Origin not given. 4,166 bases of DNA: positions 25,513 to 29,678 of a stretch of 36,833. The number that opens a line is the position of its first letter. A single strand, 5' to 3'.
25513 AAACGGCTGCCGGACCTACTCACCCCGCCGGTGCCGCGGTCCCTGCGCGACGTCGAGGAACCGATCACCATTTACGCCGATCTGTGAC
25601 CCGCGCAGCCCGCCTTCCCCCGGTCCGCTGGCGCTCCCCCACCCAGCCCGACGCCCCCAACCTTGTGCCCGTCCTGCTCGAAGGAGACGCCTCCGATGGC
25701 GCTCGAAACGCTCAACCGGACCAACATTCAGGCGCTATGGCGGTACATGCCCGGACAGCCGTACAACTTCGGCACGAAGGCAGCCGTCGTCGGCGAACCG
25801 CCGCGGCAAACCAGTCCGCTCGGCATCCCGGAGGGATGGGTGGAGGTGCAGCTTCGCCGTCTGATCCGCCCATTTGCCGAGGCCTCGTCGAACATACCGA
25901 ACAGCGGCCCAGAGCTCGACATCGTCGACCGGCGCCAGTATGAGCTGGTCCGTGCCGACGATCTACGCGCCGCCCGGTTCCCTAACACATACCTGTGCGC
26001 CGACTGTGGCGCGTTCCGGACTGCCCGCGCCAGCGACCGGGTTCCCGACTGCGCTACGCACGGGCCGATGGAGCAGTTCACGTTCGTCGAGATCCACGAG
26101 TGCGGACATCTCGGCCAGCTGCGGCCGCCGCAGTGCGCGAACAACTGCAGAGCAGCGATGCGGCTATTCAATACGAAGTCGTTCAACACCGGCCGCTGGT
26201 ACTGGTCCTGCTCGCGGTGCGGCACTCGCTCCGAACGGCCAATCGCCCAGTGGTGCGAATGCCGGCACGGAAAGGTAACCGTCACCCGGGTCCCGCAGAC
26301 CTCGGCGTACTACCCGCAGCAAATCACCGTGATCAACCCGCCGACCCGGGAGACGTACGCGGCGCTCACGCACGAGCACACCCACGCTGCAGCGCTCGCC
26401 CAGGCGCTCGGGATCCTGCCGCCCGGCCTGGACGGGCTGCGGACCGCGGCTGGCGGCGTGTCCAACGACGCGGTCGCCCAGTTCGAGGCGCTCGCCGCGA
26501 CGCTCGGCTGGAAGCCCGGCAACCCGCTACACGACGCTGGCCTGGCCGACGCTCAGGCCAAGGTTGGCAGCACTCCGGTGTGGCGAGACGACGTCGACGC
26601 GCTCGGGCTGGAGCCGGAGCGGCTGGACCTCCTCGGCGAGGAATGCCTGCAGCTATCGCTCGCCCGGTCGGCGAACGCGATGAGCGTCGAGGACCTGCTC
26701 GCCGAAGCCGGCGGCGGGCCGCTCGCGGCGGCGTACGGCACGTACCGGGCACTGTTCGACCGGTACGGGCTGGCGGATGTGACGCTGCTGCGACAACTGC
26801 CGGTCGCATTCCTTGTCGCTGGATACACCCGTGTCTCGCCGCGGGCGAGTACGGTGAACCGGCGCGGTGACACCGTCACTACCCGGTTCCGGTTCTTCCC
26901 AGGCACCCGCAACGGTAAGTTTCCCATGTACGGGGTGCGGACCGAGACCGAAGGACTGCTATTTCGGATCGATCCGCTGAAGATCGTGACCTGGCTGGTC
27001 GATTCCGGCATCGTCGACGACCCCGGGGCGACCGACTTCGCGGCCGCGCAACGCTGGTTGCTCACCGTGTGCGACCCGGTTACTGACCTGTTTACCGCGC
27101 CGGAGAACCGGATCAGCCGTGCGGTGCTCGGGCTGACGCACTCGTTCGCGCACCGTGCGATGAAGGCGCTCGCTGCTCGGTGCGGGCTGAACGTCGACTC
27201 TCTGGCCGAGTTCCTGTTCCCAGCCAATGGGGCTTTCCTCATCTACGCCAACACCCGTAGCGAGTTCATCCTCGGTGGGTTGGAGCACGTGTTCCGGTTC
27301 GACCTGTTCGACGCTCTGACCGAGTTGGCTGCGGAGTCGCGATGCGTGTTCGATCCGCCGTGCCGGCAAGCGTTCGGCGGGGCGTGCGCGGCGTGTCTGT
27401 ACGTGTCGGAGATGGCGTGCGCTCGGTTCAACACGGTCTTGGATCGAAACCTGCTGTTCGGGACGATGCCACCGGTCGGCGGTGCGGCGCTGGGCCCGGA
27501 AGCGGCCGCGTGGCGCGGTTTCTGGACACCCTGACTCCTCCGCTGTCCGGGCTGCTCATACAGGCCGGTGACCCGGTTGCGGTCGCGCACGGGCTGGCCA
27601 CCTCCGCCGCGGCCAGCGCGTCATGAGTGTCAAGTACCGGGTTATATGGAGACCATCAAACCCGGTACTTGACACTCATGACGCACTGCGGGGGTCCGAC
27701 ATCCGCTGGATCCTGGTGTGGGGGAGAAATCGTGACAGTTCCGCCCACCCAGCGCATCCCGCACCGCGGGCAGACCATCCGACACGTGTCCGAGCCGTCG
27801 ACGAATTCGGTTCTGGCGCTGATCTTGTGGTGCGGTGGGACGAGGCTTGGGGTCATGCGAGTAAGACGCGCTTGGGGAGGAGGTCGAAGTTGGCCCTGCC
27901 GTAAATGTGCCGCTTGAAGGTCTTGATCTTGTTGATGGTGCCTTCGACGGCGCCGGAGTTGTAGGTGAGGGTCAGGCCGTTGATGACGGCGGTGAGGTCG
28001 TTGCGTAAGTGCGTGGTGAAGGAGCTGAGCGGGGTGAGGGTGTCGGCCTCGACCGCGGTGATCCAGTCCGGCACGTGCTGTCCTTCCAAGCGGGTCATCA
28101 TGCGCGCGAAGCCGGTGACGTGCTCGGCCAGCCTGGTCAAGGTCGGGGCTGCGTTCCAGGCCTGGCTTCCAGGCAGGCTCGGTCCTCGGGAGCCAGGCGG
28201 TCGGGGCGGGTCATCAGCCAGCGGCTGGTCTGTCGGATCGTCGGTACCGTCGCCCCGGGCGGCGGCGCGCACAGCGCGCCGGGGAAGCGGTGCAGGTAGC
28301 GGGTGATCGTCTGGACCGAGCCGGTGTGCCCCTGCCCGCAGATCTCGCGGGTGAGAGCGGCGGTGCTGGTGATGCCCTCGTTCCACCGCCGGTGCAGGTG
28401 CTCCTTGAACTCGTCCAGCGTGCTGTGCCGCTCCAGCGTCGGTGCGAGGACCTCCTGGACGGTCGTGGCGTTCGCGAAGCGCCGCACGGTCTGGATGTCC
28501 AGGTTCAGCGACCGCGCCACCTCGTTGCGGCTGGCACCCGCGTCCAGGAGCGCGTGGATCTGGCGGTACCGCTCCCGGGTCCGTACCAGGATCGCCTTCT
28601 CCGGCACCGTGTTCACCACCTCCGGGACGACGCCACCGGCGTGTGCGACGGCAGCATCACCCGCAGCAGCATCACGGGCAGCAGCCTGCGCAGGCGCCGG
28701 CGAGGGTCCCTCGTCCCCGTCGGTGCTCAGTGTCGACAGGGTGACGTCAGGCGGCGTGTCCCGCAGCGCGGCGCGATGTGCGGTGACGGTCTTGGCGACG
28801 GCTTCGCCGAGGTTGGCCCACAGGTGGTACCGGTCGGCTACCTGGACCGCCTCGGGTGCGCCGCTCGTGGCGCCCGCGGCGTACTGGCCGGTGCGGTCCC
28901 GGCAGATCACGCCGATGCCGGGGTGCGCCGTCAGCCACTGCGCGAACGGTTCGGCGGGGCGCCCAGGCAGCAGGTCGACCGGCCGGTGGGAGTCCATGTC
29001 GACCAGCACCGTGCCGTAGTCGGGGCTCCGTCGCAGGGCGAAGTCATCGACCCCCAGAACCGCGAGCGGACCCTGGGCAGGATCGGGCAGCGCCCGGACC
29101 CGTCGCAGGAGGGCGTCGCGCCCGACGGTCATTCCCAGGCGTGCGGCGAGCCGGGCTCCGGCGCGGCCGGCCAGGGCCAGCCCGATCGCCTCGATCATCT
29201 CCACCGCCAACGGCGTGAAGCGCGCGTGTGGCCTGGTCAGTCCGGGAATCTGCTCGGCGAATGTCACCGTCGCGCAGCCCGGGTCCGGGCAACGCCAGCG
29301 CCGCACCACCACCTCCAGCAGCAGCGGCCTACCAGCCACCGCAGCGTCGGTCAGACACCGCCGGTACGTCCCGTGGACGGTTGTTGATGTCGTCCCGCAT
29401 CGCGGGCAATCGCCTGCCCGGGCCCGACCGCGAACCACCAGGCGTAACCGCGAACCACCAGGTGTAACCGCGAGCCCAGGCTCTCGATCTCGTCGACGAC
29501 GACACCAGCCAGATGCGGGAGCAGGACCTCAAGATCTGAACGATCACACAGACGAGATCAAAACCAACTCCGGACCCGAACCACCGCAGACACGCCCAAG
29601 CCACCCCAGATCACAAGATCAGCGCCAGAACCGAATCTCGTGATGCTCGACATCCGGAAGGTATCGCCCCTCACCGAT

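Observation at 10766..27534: DISARM-like helicase+DUF1998 core combined with a beta-CASP nuclease and a giant STAND-type ATPase, with no methyltransferase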

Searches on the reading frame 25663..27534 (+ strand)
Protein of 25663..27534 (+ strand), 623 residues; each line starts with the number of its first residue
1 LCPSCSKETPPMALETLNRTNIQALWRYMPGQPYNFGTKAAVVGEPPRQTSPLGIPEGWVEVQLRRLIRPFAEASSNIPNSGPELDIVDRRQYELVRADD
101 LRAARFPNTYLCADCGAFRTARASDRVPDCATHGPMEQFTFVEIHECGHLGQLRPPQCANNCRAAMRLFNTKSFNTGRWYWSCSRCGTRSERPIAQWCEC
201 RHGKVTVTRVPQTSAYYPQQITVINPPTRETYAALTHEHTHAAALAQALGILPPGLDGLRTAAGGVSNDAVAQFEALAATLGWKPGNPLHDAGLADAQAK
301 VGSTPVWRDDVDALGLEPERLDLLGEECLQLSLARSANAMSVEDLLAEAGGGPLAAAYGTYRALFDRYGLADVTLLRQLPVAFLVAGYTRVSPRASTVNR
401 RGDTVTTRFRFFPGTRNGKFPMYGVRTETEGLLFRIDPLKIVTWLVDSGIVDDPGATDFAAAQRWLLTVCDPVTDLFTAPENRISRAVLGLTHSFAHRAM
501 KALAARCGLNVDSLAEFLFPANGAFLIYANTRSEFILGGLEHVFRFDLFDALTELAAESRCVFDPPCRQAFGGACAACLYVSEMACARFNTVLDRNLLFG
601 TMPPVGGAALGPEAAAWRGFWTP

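Call 3: search_protein_families(library=pfam, proteins=[window:25663-27534:+], max_evalue=0.01)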
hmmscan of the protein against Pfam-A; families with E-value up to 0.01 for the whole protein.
window:25663-27534:+ (623 aa): 0 families

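Call 4: search_protein_families(library=padloc, proteins=[window:25663-27534:+], max_evalue=0.01)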
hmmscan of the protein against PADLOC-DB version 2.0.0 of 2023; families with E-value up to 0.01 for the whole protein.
window:25663-27534:+ (623 aa): 5 families
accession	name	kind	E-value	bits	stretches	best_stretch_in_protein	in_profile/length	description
PDLC02582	DrmB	-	5e-39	132.4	2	369-601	406-635/649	DrmB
PDLC02583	DrmB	-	3.4e-09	34.3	1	492-602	480-605/606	DrmB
PDLC02579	DrmB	-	4.1e-09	33.8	1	490-602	176-305/314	DrmB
PDLC02584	DrmB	-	6.5e-06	23.2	1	491-602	308-434/445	DrmB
PDLC02581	DrmB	-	7.4e-05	19.3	1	457-587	408-530/585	DrmB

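Call 5: search_protein_families(library=ncbifam, proteins=[window:25663-27534:+], max_evalue=0.1)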
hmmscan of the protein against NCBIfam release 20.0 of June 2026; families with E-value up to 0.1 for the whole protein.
window:25663-27534:+ (623 aa): 1 family
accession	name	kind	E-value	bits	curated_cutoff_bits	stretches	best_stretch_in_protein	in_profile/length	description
NF038324.1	DrmB_fam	subfamily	1.3e-18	67.1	240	1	370-600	366-603/604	DrmB family protein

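Call 102: search_protein_families(library=pfam, proteins=[window:25696-27531:+], max_evalue=10)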
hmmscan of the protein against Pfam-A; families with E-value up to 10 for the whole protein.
window:25696-27531:+ (612 aa): 3 families
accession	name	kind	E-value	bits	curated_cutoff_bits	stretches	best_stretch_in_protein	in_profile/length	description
PF23549.1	Zn_ribbon_GRF_2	-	0.18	12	27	1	144-176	1-36/45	GRF-like zinc ribbon domain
PF18073.7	Zn_ribbon_LapB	-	0.9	9.7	25.7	1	163-176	8-21/28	Rubredoxin metal binding domain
PF04810.20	zf-Sec23_Sec24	-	1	9.9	25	1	144-182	1-36/39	Sec23/Sec24 zinc finger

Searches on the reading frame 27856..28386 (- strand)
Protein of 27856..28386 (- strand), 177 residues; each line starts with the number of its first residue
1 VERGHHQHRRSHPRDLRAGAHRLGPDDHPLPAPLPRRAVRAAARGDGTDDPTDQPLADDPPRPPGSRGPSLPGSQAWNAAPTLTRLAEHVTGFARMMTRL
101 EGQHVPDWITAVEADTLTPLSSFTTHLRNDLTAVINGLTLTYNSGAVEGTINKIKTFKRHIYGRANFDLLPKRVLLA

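Call 10: search_protein_families(library=pfam, proteins=[window:27856-28386:-], max_evalue=0.01)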
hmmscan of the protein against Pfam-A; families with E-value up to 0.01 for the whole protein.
window:27856-28386:- (177 aa): 1 family
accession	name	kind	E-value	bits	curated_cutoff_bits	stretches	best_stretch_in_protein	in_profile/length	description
PF01610.23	DDE_Tnp_ISL3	-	1.4e-07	32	23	1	104-171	170-237/240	Transposase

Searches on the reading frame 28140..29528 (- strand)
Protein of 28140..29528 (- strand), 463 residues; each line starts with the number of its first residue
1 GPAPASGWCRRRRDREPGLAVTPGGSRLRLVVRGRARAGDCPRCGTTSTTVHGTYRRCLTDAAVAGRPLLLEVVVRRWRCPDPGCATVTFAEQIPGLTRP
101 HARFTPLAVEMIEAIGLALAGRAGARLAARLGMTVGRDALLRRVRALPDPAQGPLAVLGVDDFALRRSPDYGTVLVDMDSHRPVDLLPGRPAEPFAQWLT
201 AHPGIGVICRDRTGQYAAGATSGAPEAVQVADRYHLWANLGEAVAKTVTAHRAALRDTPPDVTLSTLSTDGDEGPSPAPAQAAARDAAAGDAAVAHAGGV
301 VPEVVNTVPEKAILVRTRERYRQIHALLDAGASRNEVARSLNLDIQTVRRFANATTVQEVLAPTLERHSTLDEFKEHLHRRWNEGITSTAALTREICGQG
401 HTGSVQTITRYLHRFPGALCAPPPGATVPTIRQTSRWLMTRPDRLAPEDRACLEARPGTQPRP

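Call 10: search_protein_families(library=pfam, proteins=[window:28140-29528:-], max_evalue=0.01)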
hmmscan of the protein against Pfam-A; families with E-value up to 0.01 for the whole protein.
window:28140-29528:- (463 aa): 4 families
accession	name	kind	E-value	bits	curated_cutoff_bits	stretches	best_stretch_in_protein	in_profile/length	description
PF01610.23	DDE_Tnp_ISL3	-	2e-12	47.9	23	1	158-256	1-106/240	Transposase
PF14690.11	Zn_ribbon_ISL3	-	1.8e-07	31.9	25.5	1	40-82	4-46/47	zinc-finger of transposase IS204/IS1001/IS1096/IS1165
PF15978.11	TnsD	-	0.002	17.7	32.4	1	322-392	189-256/355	Tn7-like transposition protein D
PF11268.13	DUF3071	-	0.0061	17.2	26.9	1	316-354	53-91/168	Protein of unknown function (DUF3071)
